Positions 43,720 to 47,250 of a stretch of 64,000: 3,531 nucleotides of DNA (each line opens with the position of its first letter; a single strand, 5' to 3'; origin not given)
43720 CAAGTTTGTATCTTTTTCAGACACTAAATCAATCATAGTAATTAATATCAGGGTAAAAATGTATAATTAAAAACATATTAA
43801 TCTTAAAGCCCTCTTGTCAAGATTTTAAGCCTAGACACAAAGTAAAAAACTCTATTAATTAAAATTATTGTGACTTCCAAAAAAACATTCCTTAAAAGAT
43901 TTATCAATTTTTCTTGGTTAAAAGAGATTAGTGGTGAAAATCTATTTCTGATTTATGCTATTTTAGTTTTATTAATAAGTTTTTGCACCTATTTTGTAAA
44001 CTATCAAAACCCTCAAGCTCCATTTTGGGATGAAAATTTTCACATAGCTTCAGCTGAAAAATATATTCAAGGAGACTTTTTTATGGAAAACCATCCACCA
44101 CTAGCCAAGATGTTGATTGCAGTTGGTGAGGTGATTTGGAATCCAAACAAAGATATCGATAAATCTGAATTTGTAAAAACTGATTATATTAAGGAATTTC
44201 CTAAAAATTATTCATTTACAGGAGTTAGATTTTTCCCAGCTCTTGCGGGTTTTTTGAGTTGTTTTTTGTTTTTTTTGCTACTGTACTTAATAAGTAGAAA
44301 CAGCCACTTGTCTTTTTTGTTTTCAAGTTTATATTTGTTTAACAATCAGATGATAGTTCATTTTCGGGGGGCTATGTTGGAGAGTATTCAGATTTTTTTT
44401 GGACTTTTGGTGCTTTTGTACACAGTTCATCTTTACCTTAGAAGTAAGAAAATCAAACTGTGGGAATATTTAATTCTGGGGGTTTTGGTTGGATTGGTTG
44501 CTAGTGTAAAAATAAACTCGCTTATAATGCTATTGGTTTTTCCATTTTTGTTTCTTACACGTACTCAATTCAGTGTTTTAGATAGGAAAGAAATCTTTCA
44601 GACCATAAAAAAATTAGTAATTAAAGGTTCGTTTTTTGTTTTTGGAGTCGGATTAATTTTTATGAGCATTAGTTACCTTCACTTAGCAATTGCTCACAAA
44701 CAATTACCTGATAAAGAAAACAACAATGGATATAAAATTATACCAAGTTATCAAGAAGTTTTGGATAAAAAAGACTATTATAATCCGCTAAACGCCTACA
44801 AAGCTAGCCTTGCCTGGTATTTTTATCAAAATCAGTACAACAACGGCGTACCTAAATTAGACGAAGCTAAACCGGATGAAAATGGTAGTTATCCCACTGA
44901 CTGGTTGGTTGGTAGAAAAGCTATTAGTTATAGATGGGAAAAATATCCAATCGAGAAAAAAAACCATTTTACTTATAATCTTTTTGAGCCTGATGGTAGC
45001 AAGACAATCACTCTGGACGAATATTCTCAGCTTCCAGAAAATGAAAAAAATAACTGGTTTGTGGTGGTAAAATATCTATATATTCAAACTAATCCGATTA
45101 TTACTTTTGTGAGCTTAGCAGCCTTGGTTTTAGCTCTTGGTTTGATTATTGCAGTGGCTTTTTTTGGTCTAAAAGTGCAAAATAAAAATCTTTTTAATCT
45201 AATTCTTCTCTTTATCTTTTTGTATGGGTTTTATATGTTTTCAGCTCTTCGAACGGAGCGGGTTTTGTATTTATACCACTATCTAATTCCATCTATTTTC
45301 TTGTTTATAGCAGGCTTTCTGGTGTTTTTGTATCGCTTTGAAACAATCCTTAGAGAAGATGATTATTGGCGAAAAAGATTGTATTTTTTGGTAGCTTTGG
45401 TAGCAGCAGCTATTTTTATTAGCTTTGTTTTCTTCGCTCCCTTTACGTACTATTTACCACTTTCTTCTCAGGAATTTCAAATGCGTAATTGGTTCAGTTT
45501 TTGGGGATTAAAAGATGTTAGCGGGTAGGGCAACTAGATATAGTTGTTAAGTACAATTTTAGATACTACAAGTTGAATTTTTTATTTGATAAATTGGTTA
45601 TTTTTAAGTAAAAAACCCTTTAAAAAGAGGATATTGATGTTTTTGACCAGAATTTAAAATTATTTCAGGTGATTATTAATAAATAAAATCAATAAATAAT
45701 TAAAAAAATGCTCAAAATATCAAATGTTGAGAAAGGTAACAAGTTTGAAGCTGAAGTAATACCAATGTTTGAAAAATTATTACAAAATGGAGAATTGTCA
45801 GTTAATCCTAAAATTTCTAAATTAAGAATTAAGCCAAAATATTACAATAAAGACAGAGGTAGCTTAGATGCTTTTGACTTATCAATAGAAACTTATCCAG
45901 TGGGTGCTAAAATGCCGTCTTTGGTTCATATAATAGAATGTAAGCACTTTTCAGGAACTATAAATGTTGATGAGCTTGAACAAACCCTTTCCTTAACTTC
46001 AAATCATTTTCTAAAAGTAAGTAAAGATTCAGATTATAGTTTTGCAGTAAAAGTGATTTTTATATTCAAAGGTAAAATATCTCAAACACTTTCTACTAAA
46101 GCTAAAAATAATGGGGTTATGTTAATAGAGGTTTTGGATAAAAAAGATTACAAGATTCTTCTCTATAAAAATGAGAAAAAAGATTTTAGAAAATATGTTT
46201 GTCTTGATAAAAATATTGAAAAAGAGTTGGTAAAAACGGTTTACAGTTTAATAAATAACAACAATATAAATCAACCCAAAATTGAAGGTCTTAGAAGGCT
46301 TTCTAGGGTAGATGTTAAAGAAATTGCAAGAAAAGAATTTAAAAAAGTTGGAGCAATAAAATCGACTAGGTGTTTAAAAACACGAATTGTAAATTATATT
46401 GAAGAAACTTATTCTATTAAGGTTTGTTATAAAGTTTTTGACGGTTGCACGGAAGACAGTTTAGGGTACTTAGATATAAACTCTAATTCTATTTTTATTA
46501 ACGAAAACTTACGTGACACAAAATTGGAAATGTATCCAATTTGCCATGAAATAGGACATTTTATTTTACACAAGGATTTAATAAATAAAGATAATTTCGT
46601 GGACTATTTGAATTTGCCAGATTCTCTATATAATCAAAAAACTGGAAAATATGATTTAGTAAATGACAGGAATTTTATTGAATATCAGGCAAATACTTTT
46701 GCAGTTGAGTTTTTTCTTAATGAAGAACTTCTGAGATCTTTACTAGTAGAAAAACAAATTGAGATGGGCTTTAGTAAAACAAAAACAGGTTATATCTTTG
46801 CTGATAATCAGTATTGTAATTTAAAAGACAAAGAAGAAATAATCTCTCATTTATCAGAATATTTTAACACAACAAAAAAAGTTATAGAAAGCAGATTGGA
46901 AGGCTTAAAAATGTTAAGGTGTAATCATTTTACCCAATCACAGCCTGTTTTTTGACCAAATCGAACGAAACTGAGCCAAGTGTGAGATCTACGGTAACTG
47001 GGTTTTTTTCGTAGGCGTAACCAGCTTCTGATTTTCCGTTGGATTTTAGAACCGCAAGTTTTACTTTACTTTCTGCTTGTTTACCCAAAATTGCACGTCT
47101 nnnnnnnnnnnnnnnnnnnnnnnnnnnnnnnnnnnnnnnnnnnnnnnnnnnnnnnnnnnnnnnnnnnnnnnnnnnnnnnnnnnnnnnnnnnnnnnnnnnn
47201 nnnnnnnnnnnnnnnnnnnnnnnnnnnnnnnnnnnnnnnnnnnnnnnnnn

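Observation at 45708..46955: Single-gene fusion of a restriction-nuclease fold and an ImmA/IrrE metallopeptidase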

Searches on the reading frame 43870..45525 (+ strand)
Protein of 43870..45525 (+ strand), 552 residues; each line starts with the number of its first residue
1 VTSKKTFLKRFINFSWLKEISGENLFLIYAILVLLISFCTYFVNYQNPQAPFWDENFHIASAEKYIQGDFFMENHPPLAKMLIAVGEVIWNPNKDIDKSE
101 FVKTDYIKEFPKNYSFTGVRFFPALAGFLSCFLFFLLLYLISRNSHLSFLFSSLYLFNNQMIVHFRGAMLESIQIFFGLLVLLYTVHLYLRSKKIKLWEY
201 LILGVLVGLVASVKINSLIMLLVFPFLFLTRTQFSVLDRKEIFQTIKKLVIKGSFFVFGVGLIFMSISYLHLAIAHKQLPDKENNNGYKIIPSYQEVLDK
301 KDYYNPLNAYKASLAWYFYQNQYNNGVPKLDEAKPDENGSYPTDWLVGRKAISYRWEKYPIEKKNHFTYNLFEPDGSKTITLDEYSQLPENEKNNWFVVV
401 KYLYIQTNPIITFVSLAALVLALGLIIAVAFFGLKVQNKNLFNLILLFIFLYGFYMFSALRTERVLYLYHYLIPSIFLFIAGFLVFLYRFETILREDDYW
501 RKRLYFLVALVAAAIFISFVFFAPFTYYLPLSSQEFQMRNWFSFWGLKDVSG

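Call 53: find_related_loci(query=window:43870-45525:+, collection=metagenome_contigs, flank=6000)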
Query window:43870-45525:+ (552 aa) in metagenome_contigs; peptide patterns used: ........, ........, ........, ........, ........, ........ (x = any residue, [..] = any of these).
91 stretches matched a pattern; 5 encode a relative of the query (tblastn E <= 1e-3); 5 distinct loci.
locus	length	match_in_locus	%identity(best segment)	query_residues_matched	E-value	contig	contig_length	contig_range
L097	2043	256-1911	100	1-552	0e+0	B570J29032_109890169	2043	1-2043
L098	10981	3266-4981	72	1-551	0e+0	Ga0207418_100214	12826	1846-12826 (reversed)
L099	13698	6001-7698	51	22-550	2e-180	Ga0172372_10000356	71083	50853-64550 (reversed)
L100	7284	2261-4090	47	23-550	1e-166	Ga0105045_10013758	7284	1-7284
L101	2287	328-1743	32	27-548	3e-69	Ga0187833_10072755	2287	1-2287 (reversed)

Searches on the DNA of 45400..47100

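Call 97: search_rna_families(source=window, start=45400, end=47100, threshold=evalue, max_evalue=1)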
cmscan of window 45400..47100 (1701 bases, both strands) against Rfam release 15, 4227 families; matches with E-value up to 1: 1.
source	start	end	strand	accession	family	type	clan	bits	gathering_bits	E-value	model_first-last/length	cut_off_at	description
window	46693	46816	+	RF00015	U4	Gene; snRNA; splicing;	CL00007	18.3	46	0.21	1-138/138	no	U4 spliceosomal RNA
